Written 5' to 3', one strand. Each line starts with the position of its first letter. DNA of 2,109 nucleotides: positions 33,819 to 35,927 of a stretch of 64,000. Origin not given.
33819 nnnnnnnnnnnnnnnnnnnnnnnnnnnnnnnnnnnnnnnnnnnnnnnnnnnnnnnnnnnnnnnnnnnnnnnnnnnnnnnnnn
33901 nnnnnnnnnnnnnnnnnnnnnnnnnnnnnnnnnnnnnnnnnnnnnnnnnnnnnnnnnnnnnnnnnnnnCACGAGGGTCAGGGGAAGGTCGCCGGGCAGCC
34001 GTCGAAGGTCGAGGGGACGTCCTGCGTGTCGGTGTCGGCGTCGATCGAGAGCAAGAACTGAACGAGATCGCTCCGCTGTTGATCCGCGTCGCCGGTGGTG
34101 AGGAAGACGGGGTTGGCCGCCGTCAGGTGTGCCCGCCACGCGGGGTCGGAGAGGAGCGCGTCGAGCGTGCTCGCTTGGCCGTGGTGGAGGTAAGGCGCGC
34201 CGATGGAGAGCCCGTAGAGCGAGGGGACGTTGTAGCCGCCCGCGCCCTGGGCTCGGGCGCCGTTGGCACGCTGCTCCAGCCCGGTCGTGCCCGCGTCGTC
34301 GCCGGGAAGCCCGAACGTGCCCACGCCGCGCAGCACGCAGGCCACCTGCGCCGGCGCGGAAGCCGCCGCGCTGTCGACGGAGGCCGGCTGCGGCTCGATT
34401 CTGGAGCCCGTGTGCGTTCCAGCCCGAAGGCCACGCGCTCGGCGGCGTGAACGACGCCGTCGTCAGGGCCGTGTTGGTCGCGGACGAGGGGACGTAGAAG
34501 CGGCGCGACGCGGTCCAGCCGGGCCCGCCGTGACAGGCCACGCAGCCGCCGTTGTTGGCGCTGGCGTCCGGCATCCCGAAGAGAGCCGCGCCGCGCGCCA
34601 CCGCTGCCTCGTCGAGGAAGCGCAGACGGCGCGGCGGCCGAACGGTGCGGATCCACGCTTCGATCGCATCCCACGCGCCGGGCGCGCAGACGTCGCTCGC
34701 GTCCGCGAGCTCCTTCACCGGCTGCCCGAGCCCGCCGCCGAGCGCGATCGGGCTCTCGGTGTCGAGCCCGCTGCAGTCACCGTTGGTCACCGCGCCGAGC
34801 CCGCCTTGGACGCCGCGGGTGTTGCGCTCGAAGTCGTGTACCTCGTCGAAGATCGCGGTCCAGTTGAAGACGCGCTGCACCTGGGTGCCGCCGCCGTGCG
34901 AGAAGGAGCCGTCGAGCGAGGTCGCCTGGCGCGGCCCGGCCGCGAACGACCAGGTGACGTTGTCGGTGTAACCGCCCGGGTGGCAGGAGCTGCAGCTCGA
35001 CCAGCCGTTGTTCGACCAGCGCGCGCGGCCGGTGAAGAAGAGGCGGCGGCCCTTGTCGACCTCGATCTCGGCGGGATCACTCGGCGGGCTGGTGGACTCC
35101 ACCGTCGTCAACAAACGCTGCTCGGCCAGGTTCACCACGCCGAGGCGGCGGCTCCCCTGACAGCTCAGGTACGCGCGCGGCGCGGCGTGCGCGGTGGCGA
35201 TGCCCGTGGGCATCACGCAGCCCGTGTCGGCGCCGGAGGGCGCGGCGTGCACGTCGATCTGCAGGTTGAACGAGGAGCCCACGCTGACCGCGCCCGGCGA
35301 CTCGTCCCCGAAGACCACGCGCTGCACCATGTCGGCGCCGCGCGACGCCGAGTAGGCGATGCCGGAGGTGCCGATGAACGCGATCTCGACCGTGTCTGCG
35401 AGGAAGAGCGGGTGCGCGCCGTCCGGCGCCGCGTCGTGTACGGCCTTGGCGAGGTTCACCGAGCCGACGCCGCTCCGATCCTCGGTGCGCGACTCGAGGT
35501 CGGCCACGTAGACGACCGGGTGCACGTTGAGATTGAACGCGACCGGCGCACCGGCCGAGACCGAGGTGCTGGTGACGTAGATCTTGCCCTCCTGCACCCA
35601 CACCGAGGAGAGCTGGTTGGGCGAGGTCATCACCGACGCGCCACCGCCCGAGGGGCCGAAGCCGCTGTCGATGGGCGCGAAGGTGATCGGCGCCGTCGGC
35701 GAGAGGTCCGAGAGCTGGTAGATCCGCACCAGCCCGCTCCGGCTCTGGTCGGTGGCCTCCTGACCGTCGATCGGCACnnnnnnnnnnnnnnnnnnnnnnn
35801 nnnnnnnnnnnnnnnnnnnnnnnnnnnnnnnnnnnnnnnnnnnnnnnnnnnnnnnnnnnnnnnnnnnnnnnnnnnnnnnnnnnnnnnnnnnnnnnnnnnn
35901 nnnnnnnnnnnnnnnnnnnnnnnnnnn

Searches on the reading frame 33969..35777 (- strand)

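Call 26: search_protein_families(library=pfam, proteins=[window:33969-35777:-], max_evalue=0.001)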
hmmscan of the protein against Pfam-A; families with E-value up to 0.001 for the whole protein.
window:33969-35777:- (603 aa): 1 family
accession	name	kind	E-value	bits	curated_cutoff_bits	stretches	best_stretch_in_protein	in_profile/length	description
PF03150.19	CCP_MauG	-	0.00073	20.6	25.6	0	242-279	6-43/149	Di-haem cytochrome c peroxidase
